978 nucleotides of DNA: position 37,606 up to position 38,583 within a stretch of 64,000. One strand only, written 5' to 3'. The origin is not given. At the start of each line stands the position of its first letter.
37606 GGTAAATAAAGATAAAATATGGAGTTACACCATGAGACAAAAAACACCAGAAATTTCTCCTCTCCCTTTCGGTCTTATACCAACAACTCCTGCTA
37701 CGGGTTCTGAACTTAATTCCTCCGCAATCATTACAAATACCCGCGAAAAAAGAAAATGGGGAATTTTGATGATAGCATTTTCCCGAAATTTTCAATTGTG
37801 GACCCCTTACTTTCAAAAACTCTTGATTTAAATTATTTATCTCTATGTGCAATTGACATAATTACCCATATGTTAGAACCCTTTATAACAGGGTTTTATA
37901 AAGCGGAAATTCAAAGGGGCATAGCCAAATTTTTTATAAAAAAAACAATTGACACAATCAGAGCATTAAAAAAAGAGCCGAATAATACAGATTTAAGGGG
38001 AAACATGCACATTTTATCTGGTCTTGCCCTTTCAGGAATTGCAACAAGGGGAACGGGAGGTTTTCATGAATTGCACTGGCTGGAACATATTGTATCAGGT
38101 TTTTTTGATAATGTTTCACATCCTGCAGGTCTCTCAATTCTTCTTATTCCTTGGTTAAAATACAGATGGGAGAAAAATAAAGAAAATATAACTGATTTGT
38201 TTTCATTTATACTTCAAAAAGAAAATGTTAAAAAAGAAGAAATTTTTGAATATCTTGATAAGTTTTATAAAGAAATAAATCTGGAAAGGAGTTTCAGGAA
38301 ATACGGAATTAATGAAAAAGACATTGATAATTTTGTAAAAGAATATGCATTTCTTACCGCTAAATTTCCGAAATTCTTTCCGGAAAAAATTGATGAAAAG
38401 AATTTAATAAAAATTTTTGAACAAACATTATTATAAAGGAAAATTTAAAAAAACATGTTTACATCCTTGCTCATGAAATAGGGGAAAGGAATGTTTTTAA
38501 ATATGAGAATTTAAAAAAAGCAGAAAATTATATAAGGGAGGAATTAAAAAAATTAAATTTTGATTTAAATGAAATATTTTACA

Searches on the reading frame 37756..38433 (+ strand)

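Call 97: search_protein_families(library=pfam, proteins=[window:37756-38433:+], max_evalue=0.0001)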
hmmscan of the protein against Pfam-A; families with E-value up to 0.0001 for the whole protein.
window:37756-38433:+ (226 aa): 1 family
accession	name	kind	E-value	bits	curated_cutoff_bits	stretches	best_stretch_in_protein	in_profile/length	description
PF25137.1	ADH_Fe_C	-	3.6e-20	72.9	27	1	32-223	5-192/194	Fe-containing alcohol dehydrogenase family, C-terminal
